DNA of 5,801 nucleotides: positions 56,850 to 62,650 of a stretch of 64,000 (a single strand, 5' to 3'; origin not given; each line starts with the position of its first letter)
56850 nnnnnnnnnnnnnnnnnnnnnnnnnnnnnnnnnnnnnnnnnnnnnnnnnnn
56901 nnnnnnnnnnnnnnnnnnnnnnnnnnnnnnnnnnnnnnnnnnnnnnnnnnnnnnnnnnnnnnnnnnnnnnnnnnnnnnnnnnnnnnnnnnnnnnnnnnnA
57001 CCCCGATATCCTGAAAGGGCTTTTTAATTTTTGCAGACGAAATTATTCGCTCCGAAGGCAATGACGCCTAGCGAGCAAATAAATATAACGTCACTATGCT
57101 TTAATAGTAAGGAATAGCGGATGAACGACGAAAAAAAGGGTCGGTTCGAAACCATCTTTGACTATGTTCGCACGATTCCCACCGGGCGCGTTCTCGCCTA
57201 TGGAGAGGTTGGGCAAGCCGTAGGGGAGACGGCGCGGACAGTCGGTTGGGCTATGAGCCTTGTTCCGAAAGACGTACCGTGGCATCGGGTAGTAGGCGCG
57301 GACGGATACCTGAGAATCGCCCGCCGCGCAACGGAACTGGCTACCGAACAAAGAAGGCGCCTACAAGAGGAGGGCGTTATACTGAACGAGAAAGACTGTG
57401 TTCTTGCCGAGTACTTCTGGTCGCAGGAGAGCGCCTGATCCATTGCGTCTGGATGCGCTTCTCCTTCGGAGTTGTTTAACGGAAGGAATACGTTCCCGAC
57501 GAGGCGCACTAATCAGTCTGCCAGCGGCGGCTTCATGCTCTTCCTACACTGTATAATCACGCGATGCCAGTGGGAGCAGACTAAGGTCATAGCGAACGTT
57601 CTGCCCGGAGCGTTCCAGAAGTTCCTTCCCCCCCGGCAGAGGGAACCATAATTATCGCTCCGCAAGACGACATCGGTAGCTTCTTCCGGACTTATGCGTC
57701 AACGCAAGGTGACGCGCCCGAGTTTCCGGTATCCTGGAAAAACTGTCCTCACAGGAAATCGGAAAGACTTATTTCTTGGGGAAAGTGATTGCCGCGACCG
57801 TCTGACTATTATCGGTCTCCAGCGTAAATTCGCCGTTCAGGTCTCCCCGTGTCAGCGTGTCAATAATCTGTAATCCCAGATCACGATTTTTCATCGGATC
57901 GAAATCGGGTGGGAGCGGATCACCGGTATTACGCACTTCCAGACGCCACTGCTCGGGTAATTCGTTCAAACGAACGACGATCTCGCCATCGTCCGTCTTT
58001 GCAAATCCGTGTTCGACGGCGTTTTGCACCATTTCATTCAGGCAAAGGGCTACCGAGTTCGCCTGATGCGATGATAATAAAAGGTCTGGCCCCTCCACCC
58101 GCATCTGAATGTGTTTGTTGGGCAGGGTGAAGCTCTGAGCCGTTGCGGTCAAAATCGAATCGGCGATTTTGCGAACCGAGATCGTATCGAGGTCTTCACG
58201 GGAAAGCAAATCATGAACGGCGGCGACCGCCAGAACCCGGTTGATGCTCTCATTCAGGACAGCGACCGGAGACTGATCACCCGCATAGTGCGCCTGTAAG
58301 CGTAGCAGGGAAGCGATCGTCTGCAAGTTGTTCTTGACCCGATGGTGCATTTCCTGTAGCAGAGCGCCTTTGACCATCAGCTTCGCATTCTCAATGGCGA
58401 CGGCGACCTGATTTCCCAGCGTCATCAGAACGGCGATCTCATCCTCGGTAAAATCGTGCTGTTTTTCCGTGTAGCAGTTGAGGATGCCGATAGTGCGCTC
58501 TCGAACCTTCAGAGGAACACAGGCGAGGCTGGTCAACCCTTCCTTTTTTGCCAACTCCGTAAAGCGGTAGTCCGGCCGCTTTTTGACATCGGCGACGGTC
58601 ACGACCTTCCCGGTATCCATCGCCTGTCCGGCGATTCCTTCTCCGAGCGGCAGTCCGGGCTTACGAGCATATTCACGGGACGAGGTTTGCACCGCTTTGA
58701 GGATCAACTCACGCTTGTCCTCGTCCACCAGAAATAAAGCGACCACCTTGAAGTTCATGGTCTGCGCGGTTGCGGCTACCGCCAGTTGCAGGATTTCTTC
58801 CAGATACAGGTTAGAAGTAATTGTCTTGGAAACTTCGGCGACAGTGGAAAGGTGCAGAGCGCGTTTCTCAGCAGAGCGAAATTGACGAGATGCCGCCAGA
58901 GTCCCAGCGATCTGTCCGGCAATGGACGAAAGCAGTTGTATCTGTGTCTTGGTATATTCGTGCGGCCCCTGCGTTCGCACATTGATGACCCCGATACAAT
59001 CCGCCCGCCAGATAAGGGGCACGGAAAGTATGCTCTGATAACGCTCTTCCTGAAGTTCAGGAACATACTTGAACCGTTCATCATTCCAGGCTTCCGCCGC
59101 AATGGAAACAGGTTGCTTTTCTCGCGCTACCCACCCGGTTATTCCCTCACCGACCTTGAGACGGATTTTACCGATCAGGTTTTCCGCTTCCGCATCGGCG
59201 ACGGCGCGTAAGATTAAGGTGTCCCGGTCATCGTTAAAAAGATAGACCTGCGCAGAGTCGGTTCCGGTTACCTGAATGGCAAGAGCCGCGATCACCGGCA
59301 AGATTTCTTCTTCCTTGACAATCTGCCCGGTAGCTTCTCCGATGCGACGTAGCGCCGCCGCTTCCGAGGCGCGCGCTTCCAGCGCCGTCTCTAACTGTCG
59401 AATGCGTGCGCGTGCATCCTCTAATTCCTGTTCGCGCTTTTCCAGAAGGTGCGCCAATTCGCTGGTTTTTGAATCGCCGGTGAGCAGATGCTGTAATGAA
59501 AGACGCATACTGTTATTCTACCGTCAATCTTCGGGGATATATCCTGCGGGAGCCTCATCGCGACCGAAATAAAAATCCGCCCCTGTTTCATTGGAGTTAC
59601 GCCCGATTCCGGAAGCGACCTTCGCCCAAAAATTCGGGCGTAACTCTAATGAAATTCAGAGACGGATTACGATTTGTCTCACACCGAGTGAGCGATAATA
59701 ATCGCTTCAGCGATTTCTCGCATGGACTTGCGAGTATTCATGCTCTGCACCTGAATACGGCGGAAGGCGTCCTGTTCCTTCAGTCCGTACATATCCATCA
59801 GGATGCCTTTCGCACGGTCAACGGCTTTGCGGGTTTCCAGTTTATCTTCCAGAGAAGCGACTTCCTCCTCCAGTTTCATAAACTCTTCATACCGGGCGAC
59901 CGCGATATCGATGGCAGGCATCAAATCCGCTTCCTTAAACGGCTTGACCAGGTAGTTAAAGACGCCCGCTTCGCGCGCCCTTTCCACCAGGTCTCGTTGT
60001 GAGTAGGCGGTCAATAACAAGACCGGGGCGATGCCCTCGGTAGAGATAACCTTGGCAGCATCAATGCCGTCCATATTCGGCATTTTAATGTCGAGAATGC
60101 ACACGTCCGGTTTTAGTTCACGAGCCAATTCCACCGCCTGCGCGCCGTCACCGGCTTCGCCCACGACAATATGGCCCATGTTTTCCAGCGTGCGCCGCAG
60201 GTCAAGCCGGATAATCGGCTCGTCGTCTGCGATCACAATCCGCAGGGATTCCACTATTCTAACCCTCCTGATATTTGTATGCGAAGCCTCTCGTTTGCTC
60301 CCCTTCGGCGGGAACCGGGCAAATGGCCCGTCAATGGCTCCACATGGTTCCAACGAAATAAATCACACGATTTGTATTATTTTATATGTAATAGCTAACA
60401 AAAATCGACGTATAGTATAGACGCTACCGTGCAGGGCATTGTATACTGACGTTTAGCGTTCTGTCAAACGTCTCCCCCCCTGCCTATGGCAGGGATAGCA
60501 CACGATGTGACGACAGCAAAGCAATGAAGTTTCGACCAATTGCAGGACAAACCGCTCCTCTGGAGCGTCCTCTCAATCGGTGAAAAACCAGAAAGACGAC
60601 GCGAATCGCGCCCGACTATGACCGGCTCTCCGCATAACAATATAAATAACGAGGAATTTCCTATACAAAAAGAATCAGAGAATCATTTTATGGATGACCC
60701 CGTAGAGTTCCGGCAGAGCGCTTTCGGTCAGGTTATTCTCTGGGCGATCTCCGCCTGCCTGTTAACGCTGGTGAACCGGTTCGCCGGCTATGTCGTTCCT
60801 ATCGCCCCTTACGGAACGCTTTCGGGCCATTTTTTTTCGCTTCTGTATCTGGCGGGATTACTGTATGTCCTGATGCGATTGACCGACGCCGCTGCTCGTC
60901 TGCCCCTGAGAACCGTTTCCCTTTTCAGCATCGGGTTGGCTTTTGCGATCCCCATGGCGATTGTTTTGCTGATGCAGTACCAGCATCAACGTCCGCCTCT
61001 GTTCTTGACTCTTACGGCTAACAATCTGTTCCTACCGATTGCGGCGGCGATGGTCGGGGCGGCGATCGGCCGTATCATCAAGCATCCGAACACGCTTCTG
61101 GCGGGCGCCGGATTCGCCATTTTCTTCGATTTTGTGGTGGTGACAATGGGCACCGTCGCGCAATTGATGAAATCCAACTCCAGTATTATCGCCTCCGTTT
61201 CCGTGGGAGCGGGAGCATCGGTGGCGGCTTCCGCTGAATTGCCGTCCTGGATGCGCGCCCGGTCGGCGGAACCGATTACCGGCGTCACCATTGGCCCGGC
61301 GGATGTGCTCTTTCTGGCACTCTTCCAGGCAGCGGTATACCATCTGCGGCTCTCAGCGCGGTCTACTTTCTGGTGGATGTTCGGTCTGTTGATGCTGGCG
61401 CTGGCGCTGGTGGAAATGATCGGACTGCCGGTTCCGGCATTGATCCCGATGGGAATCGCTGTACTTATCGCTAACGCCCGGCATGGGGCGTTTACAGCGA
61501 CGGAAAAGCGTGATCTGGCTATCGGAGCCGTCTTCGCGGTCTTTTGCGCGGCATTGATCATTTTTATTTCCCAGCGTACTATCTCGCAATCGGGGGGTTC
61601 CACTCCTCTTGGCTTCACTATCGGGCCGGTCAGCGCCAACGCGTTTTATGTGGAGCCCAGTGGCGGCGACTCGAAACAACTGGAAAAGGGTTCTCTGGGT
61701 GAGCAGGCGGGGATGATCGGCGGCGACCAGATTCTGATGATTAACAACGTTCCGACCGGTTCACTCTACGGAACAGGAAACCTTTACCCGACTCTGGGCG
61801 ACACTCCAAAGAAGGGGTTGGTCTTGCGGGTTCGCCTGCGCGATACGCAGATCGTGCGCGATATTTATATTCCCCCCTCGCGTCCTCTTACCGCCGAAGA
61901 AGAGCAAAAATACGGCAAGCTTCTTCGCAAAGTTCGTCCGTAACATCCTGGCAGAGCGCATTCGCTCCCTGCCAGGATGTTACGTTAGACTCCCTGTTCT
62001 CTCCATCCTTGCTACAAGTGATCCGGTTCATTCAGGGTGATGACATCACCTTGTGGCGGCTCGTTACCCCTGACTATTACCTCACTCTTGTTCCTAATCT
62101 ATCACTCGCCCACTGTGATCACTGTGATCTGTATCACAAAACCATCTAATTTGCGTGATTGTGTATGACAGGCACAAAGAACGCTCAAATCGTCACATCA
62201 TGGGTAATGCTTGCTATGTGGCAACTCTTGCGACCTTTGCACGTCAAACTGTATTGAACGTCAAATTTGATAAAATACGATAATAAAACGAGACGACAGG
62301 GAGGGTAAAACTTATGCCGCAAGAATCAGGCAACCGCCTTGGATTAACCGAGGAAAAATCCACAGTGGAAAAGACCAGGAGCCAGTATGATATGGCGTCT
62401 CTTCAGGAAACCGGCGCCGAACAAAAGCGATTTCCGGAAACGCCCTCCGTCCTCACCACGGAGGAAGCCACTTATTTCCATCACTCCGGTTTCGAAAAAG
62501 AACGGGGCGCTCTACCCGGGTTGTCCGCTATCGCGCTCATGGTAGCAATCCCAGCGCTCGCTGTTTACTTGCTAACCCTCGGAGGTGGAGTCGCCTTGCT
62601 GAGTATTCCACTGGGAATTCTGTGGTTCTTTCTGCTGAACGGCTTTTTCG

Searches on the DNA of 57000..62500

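Call 4: search_rna_families(source=window, start=57000, end=62500, threshold=evalue, max_evalue=10, show_alignments=3)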
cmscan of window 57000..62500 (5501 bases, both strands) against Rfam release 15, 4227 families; matches with E-value up to 10: 2.
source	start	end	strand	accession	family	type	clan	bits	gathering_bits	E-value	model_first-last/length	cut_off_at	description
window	59658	59752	+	RF02875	AS-pc01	Gene; antisense;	-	18.5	79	9.5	1-99/99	no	Antisense to pHK01_035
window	60652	60736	-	RF01952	SOX2OT_exon2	Gene; lncRNA;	-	14.6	45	8.2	1-69/69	no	SOX2 overlapping transcript exon 2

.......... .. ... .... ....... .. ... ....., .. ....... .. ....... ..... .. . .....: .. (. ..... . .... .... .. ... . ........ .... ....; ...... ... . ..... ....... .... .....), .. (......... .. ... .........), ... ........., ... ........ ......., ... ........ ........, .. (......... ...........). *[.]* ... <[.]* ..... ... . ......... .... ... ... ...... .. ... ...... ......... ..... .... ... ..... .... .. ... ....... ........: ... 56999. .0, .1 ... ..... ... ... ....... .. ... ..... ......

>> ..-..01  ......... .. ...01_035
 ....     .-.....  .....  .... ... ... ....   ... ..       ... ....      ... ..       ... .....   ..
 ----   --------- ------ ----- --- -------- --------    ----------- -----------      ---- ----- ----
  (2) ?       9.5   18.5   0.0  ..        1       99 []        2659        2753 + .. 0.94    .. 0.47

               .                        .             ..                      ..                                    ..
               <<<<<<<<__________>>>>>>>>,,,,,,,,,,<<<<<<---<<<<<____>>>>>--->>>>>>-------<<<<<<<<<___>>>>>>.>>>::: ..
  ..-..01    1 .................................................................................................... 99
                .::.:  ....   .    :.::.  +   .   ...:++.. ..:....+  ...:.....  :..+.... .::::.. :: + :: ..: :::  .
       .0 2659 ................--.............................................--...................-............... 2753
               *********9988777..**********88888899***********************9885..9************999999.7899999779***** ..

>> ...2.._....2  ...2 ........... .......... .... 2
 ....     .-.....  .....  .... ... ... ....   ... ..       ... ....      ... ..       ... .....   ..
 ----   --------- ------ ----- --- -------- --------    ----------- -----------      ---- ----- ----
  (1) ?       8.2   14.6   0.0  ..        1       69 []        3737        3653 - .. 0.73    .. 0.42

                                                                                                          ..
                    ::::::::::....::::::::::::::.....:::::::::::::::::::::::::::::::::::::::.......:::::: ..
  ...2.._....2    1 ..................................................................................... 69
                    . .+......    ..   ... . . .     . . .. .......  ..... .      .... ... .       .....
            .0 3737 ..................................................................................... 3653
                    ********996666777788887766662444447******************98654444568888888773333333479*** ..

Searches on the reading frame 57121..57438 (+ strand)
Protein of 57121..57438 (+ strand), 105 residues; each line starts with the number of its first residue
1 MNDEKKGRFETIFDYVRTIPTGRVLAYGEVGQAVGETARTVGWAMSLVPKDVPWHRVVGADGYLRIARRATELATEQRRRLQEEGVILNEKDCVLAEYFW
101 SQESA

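Call 5: search_protein_families(library=pfam, proteins=[window:57121-57438:+])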
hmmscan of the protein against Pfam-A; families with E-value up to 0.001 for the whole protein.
window:57121-57438:+ (105 aa): 1 family
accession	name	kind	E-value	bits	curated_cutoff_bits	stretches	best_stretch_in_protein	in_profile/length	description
PF01035.26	DNA_binding_1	-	7.2e-17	61.5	27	1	10-86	4-81/81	6-O-methylguanine DNA methyltransferase, DNA binding domain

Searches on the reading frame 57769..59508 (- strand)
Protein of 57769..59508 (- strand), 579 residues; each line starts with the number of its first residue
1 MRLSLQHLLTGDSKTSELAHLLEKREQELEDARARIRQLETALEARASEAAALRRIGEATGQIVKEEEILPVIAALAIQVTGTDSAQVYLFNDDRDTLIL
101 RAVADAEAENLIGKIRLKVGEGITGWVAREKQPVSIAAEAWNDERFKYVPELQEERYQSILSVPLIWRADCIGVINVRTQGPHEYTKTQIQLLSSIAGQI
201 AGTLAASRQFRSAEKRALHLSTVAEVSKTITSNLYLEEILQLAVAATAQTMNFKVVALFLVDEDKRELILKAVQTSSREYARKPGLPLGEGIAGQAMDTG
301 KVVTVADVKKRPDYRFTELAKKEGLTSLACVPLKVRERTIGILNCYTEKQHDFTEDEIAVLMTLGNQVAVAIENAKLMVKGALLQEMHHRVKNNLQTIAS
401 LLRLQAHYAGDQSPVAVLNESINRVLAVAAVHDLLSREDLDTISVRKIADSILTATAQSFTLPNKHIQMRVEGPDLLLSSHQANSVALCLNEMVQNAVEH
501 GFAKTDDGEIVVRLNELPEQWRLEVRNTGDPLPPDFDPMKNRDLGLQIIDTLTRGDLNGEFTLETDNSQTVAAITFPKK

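Call 5: search_protein_families(library=pfam, proteins=[window:57769-59508:-])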
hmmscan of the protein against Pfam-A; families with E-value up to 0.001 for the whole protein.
window:57769-59508:- (579 aa): 7 families
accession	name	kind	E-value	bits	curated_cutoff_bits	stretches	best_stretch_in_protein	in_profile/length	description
PF13185.12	GAF_2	-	2.2e-42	144.9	28.6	2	236-373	4-136/136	GAF domain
PF01590.32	GAF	-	2.4e-39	135.4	22.4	2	236-372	2-133/133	GAF domain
PF13492.12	GAF_3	-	7.6e-29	101.2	27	2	236-374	2-129/129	GAF domain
PF07568.18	HisKA_2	-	1e-21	77.2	22.3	1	386-458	1-74/76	Histidine kinase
PF07536.20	HWE_HK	-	1.2e-09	39.2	22.8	1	386-459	1-72/83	HWE histidine kinase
PF13581.12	HATPase_c_2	-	6.6e-09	36.3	27.4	1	478-553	24-109/127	Histidine kinase-like ATPase domain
PF02518.31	HATPase_c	-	1.3e-07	32.5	26.4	1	485-578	5-109/111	Histidine kinase-, DNA gyrase B-, and HSP90-like ATPase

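Call 10: find_related_loci(query=window:57769-59508:-, collection=genome_contigs, flank=4000)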
Query window:57769-59508:- (579 aa) in genome_contigs; peptide patterns used: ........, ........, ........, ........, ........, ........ (x = any residue, [..] = any of these).
542 stretches matched a pattern; 458 encode a relative of the query (tblastn E <= 1e-3); the best 80 are kept; 80 distinct loci.
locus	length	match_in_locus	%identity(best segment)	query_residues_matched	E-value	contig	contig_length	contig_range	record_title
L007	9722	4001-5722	79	1-577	0e+0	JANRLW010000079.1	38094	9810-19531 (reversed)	MAG: Capsulimonadales bacterium isolate bins.489 k141_1734900, whole genome shotgun sequence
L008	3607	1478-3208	78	1-579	0e+0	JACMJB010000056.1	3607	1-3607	MAG: Armatimonadota bacterium isolate ES-bin-147 ES-bin-147-contig-k141_943579, whole genome shotgun sequence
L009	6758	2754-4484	77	3-579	0e+0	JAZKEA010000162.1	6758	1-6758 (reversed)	MAG: Armatimonadota bacterium isolate DC_HB_02_SPN181219-bin009 DCHB02SPN_B009_0_000000000162, whole genome shotgun sequ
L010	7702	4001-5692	80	16-579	0e+0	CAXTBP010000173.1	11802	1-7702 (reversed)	MAG TPA_asm: uncultured Armatimonadaceae bacterium isolate private_GTX0163_metawrap_bin.3 genome assembly, contig: priva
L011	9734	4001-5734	77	1-578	0e+0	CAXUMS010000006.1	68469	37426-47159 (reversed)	MAG TPA_asm: uncultured Armatimonadaceae bacterium isolate public_SRR11456914_metawrap_bin.15 genome assembly, contig: p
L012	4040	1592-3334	75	1-579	0e+0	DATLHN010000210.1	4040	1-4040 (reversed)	MAG TPA_asm: Armatimonadaceae bacterium isolate SMAG_U13641 k141_522962, whole genome shotgun sequence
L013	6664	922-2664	75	1-579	0e+0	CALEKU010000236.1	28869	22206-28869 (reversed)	MAG TPA_asm: uncultured Armatimonadetes bacterium isolate SRR4028131_bin.12_CONCOCT_v1.1_MAG genome assembly, contig: ER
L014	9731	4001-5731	71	1-579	0e+0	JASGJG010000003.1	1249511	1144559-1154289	MAG: Armatimonas sp. isolate 5N410 JMF-2111-06-0005.ont.bin.410_2, whole genome shotgun sequence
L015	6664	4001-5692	74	16-578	0e+0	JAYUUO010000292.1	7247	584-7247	MAG: Armatimonadota bacterium isolate GL122_UP_metabat_80 GL122_UP_metabat_80_291, whole genome shotgun sequence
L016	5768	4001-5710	73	10-578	0e+0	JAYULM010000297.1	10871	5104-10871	MAG: Armatimonadota bacterium isolate GFS_9362 GFS_9362_296, whole genome shotgun sequence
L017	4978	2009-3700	74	16-578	0e+0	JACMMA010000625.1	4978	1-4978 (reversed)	MAG: Armatimonadota bacterium isolate ES-bin-63 ES-bin-63-contig-k141_7488689, whole genome shotgun sequence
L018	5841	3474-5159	71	17-578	0e+0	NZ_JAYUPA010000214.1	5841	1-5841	MAG: Armatimonas sp. isolate GL106_DN_concoct_81 GL106_DN_concoct_81_213, whole genome shotgun sequence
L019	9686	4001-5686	71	17-578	0e+0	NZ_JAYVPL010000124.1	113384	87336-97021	MAG: Armatimonas sp. isolate GL72_DN_metabinner_2 GL72_DN_metabinner_2_123, whole genome shotgun sequence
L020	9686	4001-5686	71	17-578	0e+0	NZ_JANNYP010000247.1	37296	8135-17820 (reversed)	MAG: Armatimonas sp. isolate VAR_34_concoct_113 VAR_34_k141_2280950, whole genome shotgun sequence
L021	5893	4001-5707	70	11-579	0e+0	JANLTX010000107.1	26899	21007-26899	MAG: Armatimonadota bacterium isolate OTE_25_metabat_120 OTE_25_k141_749318, whole genome shotgun sequence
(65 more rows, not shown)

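Call 39: search_solved_structures(query=window:57769-59508:-, max_evalue=0.00001)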
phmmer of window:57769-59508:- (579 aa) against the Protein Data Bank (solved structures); distinct sequences matched with E-value up to 0.00001: 11.
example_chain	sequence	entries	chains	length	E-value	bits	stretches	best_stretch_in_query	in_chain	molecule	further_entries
3e0y_A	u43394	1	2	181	2.9e-21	78.9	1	96-217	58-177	Conserved domain protein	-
3ci6_A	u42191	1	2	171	2.1e-15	59.6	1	52-207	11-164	Phosphoenolpyruvate-protein phosphotransferase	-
3trc_A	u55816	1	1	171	4.2e-14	55.3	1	53-214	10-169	Phosphoenolpyruvate-protein phosphotransferase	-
1ykd_A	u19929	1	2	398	5.7e-12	48.2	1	68-348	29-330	adenylate cyclase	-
4r39_A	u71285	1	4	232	4.5e-10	42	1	384-577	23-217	Blue-light-activated histidine kinase 2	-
4r3a_A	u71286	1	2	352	1.4e-09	40.3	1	384-577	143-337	Blue-light-activated histidine kinase 2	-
4g3k_A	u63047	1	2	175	2.3e-09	39.6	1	219-361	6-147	Transcriptional regulator nlh1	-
4g3w_A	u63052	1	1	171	2.4e-09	39.6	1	219-360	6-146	Transcriptional regulator nlh1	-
5w10_A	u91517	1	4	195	7e-09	38.1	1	86-211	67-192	cGMP-specific phosphodiesterase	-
1mc0_A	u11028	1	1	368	3e-06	29.4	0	204-344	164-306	3',5'-cyclic nucleotide phosphodiesterase 2A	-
3mmh_A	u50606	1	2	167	3.1e-06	29.3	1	209-362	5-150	Methionine-R-sulfoxide reductase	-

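Call 40: search_protein_families(library=ncbifam, proteins=[window:57769-59508:-], max_evalue=0.001)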
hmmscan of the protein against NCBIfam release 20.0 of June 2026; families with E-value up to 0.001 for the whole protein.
window:57769-59508:- (579 aa): 13 families
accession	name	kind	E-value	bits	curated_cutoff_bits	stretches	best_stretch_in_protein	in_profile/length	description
NF008283.0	PRK11061.1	equivalog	8.6e-40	136.7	583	2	53-209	5-159/748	phosphoenolpyruvate--protein phosphotransferase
TIGR01817.1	nifA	equivalog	1.6e-21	76.7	528.85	2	219-397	3-182/534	nif-specific transcriptional activator NifA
NF052306.1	BluLightHisKinLov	equivalog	1.5e-20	73.4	450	1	381-577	150-333/334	blue-light-activated histidine kinase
NF051872.1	HisKinPhyk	equivalog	6.9e-20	71.1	750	1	375-568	338-527/537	sensor histidine kinase PhyK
NF010077.0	PRK13559.1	subfamily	2.8e-16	59.3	361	1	379-578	169-359/364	hypothetical protein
NF038250.1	nitrate_NreA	equivalog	7.2e-10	38.8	175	1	249-344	17-115/142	nitrate respiration regulation accessory nitrate sensor NreA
NF041673.1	transregRamA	equivalog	1.1e-08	34.5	500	1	114-216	55-158/280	acetate metabolism transcriptional regulator RamA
NF053781.1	cdiGMPphdstlr2612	equivalog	3.6e-08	31.5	1600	1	215-405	269-461/1268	Tlr1612 family c-di-GMP phosphodiesterase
NF047786.1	his_kin_MadS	equivalog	7e-08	32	500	1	317-398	119-200/434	MadS family sensor histidine kinase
NF038230.1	Regu_Geo_Pelo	equivalog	4.1e-07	28.3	1200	0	236-385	19-171/935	GPMC system transcriptional regulator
TIGR03785.1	marine_sort_HK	equivalog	0.00031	19.2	612.2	1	418-536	533-645/703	proteobacterial dedicated sortase system histidine kinase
NF041606.1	dguan_cyc_DgcA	equivalog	0.00051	19.1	370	0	212-383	6-180/340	diguanylate cyclase DgcA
TIGR02916.1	PEP_his_kin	equivalog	0.00069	18.3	300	0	416-536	515-627/679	XrtA/PEP-CTERM system histidine kinase PrsK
